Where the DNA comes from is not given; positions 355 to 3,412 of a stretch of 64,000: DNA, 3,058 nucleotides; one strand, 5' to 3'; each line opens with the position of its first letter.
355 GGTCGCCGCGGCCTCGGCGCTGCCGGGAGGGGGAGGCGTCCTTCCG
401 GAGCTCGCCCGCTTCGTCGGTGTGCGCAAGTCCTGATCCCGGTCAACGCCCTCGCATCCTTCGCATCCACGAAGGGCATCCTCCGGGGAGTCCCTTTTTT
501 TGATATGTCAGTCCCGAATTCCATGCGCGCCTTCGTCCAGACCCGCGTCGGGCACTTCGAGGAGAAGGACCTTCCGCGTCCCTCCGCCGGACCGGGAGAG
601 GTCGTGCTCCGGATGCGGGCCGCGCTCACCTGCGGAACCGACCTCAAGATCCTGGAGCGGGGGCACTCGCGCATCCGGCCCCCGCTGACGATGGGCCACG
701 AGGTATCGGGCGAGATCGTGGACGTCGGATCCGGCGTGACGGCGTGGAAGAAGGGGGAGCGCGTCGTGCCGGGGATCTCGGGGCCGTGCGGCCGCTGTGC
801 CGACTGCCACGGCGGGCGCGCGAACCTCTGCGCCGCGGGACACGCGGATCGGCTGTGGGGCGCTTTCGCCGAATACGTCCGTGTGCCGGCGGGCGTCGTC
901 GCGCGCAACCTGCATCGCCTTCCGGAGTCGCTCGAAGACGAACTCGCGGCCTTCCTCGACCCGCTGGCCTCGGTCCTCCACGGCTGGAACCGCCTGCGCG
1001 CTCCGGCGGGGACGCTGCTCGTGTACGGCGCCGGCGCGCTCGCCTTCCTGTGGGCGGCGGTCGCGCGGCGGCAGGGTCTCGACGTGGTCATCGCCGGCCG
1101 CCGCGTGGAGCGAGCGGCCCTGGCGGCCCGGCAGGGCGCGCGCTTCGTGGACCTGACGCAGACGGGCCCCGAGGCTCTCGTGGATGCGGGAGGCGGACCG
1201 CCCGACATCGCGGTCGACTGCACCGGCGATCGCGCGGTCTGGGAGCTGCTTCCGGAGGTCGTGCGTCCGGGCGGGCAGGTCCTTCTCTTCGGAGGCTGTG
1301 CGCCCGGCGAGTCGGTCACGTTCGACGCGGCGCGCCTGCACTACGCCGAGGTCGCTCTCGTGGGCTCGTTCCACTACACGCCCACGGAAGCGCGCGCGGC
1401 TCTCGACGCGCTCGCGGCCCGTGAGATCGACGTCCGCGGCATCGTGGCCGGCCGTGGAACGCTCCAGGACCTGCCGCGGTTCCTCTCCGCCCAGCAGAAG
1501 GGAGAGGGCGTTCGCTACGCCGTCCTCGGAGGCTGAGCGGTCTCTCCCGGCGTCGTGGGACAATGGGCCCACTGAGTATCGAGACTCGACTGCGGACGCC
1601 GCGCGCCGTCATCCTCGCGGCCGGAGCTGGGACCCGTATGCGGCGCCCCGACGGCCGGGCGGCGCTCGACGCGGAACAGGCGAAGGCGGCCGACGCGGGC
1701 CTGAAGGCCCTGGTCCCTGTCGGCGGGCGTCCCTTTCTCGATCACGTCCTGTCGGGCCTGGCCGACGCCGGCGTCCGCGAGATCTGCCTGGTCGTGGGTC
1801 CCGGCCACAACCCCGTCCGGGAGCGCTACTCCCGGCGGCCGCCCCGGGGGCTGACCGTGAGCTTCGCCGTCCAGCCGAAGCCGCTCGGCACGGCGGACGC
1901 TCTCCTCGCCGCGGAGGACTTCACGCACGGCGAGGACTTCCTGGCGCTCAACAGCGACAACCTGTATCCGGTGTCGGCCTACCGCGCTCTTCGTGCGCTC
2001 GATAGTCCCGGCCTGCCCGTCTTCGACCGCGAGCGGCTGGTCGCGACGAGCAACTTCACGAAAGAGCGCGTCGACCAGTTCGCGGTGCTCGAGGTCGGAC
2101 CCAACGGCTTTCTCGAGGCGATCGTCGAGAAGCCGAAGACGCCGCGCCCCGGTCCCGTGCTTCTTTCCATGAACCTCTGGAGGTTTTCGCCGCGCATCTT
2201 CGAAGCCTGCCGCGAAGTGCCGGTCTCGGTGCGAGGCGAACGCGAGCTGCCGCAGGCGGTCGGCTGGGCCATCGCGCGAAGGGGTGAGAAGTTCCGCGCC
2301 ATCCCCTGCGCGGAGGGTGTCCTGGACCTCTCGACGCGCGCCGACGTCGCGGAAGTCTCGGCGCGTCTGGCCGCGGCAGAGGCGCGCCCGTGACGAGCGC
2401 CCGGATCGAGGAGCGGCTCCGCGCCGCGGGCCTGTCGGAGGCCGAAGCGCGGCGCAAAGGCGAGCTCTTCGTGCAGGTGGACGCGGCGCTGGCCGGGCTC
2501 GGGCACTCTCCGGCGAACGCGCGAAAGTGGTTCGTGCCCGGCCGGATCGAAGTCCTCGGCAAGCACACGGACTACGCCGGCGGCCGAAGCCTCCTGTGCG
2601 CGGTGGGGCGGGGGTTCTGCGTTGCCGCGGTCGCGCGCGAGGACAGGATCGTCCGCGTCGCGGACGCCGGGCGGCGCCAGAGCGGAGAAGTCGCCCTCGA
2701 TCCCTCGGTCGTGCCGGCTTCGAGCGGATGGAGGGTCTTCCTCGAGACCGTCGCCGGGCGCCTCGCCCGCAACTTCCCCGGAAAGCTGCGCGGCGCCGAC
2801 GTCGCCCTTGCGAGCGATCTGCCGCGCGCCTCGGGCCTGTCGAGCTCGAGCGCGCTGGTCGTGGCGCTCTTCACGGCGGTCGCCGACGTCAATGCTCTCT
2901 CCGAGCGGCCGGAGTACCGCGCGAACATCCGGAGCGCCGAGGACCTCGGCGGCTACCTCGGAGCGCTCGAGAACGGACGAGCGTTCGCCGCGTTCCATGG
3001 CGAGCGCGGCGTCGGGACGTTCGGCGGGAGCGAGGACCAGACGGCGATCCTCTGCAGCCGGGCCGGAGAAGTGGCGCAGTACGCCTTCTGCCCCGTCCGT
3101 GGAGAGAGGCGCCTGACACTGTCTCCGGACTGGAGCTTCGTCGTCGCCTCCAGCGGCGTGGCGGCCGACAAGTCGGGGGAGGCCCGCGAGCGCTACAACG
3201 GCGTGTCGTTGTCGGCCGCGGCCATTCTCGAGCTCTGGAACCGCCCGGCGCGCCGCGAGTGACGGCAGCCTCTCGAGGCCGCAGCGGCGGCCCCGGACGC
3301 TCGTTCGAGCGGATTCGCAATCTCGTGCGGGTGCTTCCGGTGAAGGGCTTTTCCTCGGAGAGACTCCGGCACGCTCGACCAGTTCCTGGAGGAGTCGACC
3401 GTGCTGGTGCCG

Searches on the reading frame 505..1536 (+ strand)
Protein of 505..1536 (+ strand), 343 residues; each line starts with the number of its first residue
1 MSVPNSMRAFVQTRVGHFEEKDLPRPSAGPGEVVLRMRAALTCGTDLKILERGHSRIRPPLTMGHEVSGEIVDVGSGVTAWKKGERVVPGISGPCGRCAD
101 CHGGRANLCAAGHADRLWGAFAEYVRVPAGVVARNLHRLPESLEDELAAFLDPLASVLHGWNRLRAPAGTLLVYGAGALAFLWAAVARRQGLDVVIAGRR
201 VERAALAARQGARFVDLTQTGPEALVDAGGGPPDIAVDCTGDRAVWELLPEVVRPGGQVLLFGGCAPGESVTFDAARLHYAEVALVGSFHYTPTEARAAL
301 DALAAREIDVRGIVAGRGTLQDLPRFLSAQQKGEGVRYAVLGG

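Call 12: search_protein_families(library=pfam, proteins=[window:505-1536:+])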
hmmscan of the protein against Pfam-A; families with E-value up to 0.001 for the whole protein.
window:505-1536:+ (343 aa): 3 families
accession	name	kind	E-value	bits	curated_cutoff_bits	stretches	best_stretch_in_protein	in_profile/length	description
PF08240.17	ADH_N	-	7.9e-27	94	23.5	1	29-133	1-100/104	Alcohol dehydrogenase GroES-like domain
PF00107.32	ADH_zinc_N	-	1.4e-14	54.6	31.8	1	184-304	7-128/129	Zinc-binding dehydrogenase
PF16912.11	Glu_dehyd_C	-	9.8e-08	32.2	34.9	1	166-320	29-191/211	Glucose dehydrogenase C-terminus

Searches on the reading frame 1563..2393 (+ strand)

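Call 12: search_protein_families(library=pfam, proteins=[window:1563-2393:+])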
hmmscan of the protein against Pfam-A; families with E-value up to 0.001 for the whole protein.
window:1563-2393:+ (276 aa): 2 families
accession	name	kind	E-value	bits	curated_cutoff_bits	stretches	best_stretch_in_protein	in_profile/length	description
PF00483.29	NTP_transferase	-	2e-18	67.3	21.2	1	15-216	2-188/245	Nucleotidyl transferase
PF12804.13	NTP_transf_3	-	2.5e-11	44.5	27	1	15-144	1-108/160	MobA-like NTP transferase domain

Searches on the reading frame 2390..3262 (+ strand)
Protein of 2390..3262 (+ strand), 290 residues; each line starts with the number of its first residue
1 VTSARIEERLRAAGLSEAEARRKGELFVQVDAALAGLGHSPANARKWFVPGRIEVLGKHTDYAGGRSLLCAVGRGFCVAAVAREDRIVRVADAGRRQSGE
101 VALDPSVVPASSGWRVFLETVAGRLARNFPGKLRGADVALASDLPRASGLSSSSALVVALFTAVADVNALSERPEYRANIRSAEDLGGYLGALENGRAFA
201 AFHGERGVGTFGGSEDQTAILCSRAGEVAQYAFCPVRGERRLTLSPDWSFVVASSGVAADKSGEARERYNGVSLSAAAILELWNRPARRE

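Call 12: search_protein_families(library=pfam, proteins=[window:2390-3262:+])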
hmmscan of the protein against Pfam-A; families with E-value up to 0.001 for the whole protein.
window:2390-3262:+ (290 aa): 2 families
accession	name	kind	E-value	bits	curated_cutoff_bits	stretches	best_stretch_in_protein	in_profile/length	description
PF10509.15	GalKase_gal_bdg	-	1.7e-09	37.5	23.1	1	46-80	13-47/49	Galactokinase galactose-binding signature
PF00288.32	GHMP_kinases_N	-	4.2e-08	33.7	22.3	1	121-171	6-53/87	GHMP kinases N terminal domain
